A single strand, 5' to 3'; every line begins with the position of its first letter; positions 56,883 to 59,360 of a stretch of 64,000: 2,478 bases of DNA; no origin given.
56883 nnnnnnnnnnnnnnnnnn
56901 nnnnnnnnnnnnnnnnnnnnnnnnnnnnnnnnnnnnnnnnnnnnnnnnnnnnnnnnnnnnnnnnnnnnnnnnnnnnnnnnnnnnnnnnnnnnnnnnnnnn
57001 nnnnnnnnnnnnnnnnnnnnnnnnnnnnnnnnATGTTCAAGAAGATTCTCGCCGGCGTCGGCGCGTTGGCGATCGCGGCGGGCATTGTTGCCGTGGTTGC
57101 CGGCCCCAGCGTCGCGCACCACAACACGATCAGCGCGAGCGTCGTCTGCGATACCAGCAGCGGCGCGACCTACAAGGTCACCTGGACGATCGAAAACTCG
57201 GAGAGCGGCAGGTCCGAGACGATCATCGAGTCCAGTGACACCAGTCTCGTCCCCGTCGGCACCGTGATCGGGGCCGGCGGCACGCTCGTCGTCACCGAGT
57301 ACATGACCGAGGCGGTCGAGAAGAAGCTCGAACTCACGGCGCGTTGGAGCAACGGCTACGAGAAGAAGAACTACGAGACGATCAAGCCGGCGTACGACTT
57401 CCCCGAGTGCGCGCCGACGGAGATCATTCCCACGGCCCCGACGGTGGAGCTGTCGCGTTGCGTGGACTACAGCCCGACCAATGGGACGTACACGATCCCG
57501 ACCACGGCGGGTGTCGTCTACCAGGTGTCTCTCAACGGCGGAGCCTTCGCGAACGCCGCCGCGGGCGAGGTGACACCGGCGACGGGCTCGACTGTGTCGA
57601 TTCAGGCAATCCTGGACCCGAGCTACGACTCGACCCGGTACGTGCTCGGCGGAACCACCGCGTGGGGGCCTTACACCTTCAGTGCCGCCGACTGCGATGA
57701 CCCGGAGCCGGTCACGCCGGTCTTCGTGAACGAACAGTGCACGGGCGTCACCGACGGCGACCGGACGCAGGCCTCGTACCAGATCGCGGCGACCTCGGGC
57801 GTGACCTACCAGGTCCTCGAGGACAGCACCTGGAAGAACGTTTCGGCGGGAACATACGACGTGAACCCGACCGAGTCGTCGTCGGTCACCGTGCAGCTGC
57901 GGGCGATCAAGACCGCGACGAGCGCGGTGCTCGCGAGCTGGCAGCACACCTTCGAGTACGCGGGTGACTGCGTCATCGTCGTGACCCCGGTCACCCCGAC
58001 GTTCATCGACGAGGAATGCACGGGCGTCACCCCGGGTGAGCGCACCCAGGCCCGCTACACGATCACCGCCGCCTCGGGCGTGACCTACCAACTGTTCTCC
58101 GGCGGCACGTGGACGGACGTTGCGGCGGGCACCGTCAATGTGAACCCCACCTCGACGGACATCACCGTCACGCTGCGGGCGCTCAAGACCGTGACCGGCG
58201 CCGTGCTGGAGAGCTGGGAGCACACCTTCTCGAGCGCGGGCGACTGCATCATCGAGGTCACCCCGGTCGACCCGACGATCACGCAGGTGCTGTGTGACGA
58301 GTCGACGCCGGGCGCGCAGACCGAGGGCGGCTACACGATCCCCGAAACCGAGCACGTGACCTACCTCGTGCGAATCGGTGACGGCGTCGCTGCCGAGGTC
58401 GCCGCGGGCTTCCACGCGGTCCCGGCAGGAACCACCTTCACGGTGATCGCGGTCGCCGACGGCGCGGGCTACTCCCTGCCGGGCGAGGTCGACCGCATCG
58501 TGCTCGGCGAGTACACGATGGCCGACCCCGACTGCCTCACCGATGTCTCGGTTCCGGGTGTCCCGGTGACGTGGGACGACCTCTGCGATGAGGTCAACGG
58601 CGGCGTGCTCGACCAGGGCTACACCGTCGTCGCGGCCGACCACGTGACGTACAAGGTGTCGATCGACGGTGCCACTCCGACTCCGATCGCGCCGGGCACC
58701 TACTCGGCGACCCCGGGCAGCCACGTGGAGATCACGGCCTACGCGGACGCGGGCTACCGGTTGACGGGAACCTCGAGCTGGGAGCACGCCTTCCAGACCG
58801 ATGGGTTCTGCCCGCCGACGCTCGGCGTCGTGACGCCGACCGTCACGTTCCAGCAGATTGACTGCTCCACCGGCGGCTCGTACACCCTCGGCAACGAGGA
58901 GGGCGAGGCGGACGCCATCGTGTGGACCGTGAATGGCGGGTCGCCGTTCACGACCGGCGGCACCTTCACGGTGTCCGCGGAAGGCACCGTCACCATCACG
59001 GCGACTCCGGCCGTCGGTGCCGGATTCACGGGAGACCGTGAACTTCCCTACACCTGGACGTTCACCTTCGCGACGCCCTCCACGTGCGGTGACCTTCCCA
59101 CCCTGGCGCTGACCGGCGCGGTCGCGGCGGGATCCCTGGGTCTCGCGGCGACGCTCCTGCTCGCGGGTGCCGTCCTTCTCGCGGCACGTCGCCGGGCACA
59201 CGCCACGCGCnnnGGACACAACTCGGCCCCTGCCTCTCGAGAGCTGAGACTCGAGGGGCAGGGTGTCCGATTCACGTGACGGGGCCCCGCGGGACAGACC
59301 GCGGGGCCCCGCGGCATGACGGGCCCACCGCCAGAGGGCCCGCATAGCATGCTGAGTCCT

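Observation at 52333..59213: Three tandem paralogous LAXTG surface proteins built from Cys-bracketed modules joined by C-x15-19-C linkers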

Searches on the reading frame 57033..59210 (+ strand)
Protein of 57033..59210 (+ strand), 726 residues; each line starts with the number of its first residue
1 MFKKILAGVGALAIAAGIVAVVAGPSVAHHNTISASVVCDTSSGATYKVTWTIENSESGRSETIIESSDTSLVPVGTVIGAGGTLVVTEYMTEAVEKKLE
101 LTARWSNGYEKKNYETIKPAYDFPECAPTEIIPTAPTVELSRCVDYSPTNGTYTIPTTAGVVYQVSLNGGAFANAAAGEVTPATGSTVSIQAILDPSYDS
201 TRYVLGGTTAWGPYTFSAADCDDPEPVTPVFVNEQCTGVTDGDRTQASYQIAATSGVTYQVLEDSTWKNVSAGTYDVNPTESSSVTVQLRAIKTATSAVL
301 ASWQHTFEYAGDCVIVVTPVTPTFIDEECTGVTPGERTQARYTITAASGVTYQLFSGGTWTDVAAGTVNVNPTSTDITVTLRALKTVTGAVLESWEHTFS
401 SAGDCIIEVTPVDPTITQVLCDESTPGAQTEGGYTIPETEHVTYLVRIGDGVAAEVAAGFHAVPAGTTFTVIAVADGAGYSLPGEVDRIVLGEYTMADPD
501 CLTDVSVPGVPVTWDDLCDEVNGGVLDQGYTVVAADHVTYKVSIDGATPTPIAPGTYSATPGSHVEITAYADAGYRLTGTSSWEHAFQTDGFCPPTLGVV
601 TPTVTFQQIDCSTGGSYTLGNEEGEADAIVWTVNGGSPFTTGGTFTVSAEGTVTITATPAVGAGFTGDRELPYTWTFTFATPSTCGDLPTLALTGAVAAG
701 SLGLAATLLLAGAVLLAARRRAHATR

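Call 3: search_protein_families(library=pfam, proteins=[window:57033-59210:+], max_evalue=1)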
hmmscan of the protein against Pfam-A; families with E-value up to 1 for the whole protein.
window:57033-59210:+ (726 aa): 2 families
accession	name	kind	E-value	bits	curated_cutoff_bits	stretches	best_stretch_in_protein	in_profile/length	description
PF17680.6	FlgO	-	0.062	13.6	22.6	1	263-308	84-126/130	FlgO protein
PF19744.4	DUF6232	-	0.57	11.1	27.4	0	7-118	34-102/117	Family of unknown function (DUF6232)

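Call 4: search_protein_families(library=ncbifam, proteins=[window:57033-59210:+], max_evalue=1)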
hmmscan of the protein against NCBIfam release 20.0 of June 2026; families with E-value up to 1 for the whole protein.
window:57033-59210:+ (726 aa): 3 families
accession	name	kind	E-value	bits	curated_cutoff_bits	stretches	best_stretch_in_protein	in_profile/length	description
NF058582.1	Microco_LAVTG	domain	0.0038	17.3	27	1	691-721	2-33/34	LAVTG motif-containing sortase-dependent surface protein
NF002236.0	PRK01146.1-5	equivalog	0.034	14.2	134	1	268-297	36-65/94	DNA-directed RNA polymerase subunit L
NF058583.1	LAXTG_small_WW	exception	0.55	9.9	65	1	686-722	13-49/54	LAXTG motif-containing small protein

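Call 6: find_homologous_proteins(query=window:57033-59210:+, max_evalue=0.001)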
Query window:57033-59210:+ (726 aa): 17 proteins with E <= 0.001 among 8000 candidates.
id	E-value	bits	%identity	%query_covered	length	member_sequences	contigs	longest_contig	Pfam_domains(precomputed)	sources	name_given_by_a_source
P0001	0.0e+0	1597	100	100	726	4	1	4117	-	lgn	-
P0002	0.0e+0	1345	84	100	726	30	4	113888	-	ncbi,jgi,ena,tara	tara:strand:+ start:17998 stop:20178 length:2181 start_codon:yes stop_codon:yes gene_type:complete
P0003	5.7e-111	390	35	80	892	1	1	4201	PF18998.7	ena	-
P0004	1.7e-109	386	37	85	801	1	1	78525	-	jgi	jgi:hypothetical protein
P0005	1.4e-101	359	37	89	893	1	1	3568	PF18998.7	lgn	-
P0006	4.6e-94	335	35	83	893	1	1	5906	-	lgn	-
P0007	3.4e-86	309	35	87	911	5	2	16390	-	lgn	-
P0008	1.7e-82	296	33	85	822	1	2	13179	-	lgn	-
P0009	8.6e-64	234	33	64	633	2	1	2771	-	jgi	jgi:hypothetical protein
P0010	1.5e-63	234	29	97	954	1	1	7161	-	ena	-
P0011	2.6e-61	226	38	58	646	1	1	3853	-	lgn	-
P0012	1.4e-57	214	28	90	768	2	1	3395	-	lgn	-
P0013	3.9e-55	206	32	81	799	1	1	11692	-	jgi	-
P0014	1.6e-49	187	33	70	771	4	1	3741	-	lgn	-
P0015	1.8e-49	187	31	83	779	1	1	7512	PF18998.7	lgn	-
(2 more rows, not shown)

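Call 7: search_solved_structures(query=window:57033-59210:+, max_evalue=10)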
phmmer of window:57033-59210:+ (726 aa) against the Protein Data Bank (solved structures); distinct sequences matched with E-value up to 10: 1.
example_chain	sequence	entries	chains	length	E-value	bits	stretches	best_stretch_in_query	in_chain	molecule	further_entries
8gzg_A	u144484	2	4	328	1.7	10.2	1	197-272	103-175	DNA-directed RNA polymerase subunit alpha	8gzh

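Call 20: find_related_loci(query=window:57033-59210:+, collection=genome_contigs, flank=10000)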
Query window:57033-59210:+ (726 aa) in genome_contigs; peptide patterns used: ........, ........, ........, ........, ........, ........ (x = any residue, [..] = any of these).
151 stretches matched a pattern; 1 encode a relative of the query (tblastn E <= 1e-3); 1 distinct loci.
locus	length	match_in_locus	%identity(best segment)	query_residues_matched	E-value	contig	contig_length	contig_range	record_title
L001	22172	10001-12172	83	1-724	0e+0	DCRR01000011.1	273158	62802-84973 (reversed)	MAG TPA_asm: Microbacteriaceae bacterium UBA1487 UBA1487_contig_134, whole genome shotgun sequence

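Call 25: predict_structure(alignment_id=A1)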
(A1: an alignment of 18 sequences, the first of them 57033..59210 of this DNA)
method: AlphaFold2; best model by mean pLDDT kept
length: 726 residues; sequences in the alignment: 18
mean_pLDDT: 79.0   pTM: 0.33
mean pLDDT of the five models: 79.0, 78.4, 77.8, 77.6, 77.5
residues with pLDDT >= 90: 174; 70-90: 396; 50-70: 96; < 50: 60
segments of 3 or more residues with pLDDT < 50: 1-6, 15-29, 522-524, 591-597, 668-670, 687-703, 724-726
pLDDT, mean of each block of 10 residues (from residue 1): 44 45 37 81 73 83 88 89 88 81 78 67 66 88 71 90 92 91 88 87 81 83 77 75 80 87 90 88 86 84 88 70 85 74 87 90 89 79 83 89 78 90 80 91 92 93 91 86 84 87 81 64 63 88 91 88 88 84 81 49 86 85 78 86 85 87 61 82 55 37 55 67 47
secondary structure, 60 per line:
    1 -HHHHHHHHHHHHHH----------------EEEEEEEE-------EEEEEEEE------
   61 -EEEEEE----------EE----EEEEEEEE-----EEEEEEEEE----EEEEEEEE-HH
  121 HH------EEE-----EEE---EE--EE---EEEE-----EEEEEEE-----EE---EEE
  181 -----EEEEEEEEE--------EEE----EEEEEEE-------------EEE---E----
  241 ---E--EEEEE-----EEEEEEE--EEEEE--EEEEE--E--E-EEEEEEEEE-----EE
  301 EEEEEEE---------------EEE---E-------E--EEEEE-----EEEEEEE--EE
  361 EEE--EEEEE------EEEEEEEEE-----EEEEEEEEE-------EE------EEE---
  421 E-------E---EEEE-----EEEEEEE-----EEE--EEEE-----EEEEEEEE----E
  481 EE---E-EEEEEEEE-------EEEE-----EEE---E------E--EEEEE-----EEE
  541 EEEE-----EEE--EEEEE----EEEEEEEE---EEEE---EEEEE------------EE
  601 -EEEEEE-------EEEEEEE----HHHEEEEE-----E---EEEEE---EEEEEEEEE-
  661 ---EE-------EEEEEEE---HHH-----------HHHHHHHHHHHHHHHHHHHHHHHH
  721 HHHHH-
elements in order (helices of 4 or more, strands of 3 or more residues): H2-15 E32-39 E47-54 E62-67 E84-91 E97-105 E110-117 H119-122 E129-131 E137-139 E152-155 E161-167 E178-180 E186-194 E203-205 E210-216 E230-232 E247-251 E257-263 E266-270 E273-277 E285-293 E299-307 E323-325 E340-344 E350-356 E359-363 E366-370 E377-385 E391-399 E415-417 E433-436 E442-448 E454-456 E459-462 E468-475 E480-482 E488-495 E503-506 E512-514 E528-532 E538-544 E550-552 E555-559 E564-571 E575-578 E582-586 E602-607 E615-621 E629-633 E643-647 E651-659 E673-679 H697-725

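Call 28: fold_search(model_id=the predicted structure, library=pdb)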
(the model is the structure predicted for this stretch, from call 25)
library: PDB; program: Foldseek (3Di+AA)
matches with E <= 10: 1109; with E <= 0.001: 77
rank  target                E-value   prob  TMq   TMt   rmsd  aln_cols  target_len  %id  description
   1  9fly_A                2.3e-13  1.00  0.13  0.11  64.8       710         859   14  CryoEM structure of the base (4151-5009) in the grappling hook protein A (GhpA) in the bacterium Aureispira sp. CCB-QB (released 2024-10-16)
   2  9flp_A                1.6e-12  1.00  0.11  0.10  61.6       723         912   15  CryoEM structure of the neck (1403-2314) in the grappling hook protein A (GhpA) in the bacterium Aureispira sp. CCB-QB (released 2024-10-16)
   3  9flw_A                3.2e-10  1.00  0.11  0.15  59.8       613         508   15  CryoEM structure of the fragment-6 (3571-4078) in the grappling hook protein A (GhpA) in the bacterium Aureispira sp.  (released 2024-10-16)
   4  8q6t_I                2.3e-09  1.00  0.14  0.11  61.9       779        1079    9  Helical reconstruction of the relaxed thick filament from FIB milled left ventricular mouse myofibrils (released 2023-11-01)
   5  8v2b_B                4.1e-09  1.00  0.13  0.14  32.1       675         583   10  Cryo-EM structure of mouse type II OSM receptor complex: model for full extracellular assembly (released 2024-11-20)
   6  1e07                  7.5e-09  1.00  0.11  0.12  60.0       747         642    9  Model of human carcinoembryonic antigen by homology modelling and curve-fitting to experimental solution scattering data (released 2000-07-04)
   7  7sqc_O0               9.4e-09  1.00  0.10  0.07  54.0       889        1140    9  Ciliary C1 central pair apparatus isolated from Chlamydomonas reinhardtii (released 2022-04-13)
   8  9flv_A                1.6e-08  1.00  0.13  0.19  24.1       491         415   14  CryoEM structure of the fragment-5 (2393-2807) in the grappling hook protein A (GhpA) in the bacterium Aureispira sp.  (released 2024-10-16)
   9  9ijj_4J               1.9e-08  0.99  0.09  0.09  55.9       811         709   10  In situ structure of the central apparatus in mouse sperm axoneme. (released 2025-06-04)
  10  9ijj_4G               2.5e-08  1.00  0.11  0.04  62.4       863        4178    8  In situ structure of the central apparatus in mouse sperm axoneme. (released 2025-06-04)
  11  4pbx                  1.0e-07  1.00  0.19  0.22  25.5       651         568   10  Crystal structure of the six N-terminal domains of human receptor protein tyrosine phosphatase sigma (released 2014-11-12)
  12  8qy5_A                1.1e-07  1.00  0.12  0.14  42.7       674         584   10  Structure of interleukin 6. (released 2024-02-21)
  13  9flx_A                1.1e-07  1.00  0.12  0.21  17.5       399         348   15  CryoEM structure of the fragment-4 (4074-4421) in the grappling hook protein A (GhpA) in the bacterium Aureispira sp.  (released 2024-10-16)
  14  9fls_A                1.2e-07  1.00  0.11  0.20  32.7       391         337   13  CryoEM structure of the fragment-3 (2061-2397) in the grappling hook protein A (GhpA) in the bacterium Aureispira sp.  (released 2024-10-16)
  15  3l5h_A                1.6e-07  1.00  0.12  0.14  36.8       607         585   10  Crystal structure of the full ectodomain of human gp130: New insights into the molecular assembly of receptor complexe (released 2010-05-19)
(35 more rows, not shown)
